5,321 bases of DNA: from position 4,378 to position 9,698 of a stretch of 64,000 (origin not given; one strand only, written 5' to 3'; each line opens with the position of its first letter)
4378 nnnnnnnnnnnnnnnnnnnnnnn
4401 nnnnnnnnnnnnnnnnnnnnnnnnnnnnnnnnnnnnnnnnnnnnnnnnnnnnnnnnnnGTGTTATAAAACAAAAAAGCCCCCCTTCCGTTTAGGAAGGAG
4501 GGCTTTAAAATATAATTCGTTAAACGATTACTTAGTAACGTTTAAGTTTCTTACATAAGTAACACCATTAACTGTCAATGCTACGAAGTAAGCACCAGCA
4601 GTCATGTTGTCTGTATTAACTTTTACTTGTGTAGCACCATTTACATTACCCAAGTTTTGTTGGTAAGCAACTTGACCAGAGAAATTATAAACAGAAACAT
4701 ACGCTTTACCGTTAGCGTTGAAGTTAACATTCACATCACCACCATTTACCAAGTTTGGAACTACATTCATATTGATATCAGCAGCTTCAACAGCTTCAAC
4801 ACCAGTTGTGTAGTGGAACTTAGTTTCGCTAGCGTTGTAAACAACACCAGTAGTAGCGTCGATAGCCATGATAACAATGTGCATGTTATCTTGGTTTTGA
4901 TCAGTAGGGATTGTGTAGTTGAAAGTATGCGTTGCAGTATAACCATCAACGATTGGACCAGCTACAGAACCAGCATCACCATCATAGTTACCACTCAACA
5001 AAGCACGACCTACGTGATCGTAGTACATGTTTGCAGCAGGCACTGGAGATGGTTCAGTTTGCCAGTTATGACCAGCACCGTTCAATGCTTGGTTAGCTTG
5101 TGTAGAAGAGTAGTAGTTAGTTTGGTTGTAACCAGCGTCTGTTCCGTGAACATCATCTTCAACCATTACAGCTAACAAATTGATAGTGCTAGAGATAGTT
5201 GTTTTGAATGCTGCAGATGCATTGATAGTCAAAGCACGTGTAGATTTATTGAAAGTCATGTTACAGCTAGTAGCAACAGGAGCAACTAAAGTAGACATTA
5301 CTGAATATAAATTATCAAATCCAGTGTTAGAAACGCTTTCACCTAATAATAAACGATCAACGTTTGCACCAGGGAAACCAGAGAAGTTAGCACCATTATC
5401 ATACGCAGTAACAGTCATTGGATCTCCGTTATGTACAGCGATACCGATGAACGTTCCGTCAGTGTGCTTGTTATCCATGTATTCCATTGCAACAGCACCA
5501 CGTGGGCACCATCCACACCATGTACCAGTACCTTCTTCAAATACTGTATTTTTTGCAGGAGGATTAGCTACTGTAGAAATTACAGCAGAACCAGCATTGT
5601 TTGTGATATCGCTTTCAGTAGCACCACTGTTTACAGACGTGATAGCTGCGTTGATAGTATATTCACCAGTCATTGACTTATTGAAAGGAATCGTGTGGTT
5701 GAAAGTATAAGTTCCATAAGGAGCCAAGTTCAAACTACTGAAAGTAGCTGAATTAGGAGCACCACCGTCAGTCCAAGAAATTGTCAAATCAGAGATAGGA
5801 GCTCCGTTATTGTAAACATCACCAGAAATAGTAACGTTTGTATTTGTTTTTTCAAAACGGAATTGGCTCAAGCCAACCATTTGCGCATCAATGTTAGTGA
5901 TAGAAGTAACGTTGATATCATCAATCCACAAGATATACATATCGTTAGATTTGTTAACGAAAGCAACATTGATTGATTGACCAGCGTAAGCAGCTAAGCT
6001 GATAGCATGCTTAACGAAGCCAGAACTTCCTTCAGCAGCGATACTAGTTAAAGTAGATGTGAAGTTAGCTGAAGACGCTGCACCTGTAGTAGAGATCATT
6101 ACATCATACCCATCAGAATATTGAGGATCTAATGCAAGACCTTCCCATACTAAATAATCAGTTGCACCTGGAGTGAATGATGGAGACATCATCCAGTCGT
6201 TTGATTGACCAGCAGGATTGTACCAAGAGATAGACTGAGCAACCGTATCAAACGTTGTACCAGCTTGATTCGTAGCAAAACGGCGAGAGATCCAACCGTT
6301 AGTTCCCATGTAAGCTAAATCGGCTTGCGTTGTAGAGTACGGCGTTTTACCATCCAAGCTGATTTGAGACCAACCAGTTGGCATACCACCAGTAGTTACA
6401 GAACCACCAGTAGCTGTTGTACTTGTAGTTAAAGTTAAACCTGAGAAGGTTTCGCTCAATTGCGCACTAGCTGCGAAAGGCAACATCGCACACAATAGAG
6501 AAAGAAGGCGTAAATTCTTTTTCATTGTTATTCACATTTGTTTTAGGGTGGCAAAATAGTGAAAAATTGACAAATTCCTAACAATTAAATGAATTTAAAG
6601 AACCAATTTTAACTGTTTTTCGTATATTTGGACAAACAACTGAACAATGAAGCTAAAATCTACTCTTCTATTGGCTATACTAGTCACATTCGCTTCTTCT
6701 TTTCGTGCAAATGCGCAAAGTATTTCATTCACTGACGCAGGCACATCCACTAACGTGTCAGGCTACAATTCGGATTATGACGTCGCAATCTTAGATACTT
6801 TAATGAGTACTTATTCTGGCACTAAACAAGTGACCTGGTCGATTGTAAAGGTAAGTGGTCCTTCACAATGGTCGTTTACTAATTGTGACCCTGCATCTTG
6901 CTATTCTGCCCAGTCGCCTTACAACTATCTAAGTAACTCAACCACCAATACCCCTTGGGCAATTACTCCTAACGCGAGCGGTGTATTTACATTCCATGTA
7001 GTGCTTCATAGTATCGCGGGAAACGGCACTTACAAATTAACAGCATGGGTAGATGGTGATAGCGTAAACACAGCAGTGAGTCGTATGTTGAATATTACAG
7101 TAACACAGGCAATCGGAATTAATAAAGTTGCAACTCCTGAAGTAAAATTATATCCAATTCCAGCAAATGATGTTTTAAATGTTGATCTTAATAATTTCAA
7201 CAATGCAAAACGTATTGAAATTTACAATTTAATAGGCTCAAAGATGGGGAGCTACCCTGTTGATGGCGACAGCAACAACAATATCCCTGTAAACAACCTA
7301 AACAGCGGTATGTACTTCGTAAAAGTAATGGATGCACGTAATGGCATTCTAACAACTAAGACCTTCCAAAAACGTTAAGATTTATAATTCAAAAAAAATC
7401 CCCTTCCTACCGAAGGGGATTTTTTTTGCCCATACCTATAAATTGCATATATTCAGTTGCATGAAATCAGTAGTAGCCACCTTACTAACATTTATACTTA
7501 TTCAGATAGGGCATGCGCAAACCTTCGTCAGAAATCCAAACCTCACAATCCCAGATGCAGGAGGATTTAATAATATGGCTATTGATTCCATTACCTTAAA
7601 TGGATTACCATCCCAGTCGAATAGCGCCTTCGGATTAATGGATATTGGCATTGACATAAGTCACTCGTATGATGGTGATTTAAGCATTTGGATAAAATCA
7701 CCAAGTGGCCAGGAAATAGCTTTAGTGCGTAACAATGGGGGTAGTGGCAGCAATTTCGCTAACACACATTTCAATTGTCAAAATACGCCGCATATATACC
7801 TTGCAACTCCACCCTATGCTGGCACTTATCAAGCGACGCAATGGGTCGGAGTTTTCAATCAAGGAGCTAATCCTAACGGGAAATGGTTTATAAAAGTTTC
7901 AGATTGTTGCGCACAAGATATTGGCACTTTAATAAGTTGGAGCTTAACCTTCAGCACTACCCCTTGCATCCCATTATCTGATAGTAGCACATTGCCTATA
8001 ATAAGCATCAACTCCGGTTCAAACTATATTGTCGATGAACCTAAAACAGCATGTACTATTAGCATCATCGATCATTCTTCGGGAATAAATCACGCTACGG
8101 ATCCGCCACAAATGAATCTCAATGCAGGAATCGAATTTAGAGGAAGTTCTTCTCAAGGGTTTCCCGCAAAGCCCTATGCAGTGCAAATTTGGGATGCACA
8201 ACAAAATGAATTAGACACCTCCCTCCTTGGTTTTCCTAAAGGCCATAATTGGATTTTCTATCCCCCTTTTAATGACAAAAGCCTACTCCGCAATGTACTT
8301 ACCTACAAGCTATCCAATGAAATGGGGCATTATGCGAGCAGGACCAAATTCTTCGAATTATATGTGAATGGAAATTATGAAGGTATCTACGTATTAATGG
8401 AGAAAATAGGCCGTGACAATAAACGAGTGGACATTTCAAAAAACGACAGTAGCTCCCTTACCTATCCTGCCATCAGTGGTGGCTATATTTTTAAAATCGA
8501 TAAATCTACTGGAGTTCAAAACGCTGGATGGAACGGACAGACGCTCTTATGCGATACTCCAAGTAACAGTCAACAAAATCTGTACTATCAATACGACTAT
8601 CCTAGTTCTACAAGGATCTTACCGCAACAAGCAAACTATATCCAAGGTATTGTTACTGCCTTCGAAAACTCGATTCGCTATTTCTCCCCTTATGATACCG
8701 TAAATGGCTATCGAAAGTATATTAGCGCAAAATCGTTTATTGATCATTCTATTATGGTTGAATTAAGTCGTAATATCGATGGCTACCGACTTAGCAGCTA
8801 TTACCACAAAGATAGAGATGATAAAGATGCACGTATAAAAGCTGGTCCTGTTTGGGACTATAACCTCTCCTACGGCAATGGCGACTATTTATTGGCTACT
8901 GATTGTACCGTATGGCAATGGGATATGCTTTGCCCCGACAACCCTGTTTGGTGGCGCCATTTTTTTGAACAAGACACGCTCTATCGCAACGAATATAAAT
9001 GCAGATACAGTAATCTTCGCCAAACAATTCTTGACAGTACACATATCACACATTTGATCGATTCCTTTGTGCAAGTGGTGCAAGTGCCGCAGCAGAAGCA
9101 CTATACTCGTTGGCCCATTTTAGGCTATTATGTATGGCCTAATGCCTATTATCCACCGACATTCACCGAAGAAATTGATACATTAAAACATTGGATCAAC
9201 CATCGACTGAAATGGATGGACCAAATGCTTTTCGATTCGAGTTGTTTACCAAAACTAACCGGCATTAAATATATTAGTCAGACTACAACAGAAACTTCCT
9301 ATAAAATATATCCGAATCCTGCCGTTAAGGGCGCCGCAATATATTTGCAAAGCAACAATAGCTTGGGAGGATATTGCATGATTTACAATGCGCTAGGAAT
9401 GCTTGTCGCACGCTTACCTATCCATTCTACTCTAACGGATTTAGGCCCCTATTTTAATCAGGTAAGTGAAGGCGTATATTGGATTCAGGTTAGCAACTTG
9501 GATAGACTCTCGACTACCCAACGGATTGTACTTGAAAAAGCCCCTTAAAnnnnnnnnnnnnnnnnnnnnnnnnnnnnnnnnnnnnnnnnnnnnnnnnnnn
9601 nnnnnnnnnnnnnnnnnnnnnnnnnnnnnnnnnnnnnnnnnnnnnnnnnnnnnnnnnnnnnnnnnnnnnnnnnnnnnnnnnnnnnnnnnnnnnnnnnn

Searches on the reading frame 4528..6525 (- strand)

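Call 55: search_protein_families(library=pfam, proteins=[window:4528-6525:-], max_evalue=0.0001)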
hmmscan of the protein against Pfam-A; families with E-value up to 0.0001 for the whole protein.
window:4528-6525:- (665 aa): 2 families
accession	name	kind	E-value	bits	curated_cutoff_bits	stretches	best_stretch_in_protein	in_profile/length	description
PF11551.14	Omp28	-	2.5e-15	57.2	34.9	1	374-569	3-166/171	Outer membrane protein Omp28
PF18962.6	Por_Secre_tail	-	2.8e-05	24.7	27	1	590-658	3-70/75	Secretion system C-terminal sorting domain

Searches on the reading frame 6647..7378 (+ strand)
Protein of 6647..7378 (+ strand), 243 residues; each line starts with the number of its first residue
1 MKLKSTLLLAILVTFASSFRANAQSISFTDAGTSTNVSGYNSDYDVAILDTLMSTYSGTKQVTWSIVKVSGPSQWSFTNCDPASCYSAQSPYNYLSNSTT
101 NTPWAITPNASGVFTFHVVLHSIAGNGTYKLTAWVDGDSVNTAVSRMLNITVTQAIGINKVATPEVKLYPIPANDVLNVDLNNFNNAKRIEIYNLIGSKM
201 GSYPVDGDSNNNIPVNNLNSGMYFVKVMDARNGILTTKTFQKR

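Call 55: search_protein_families(library=pfam, proteins=[window:6647-7378:+], max_evalue=0.0001)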
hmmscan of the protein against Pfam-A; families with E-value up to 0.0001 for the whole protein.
window:6647-7378:+ (243 aa): 1 family
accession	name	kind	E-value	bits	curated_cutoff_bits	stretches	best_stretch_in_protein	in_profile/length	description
PF18962.6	Por_Secre_tail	-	3.2e-12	47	27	1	168-233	1-68/75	Secretion system C-terminal sorting domain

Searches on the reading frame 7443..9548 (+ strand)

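Call 55: search_protein_families(library=pfam, proteins=[window:7443-9548:+], max_evalue=0.0001)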
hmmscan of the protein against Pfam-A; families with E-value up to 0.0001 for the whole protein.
window:7443-9548:+ (701 aa): 2 families
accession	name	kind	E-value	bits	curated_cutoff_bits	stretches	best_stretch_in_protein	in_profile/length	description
PF08757.17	CotH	-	2e-51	175.9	23.8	1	230-592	1-322/322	CotH kinase protein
PF01483.27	P_proprotein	-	1.4e-11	44.8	21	1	68-170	6-86/86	Proprotein convertase P-domain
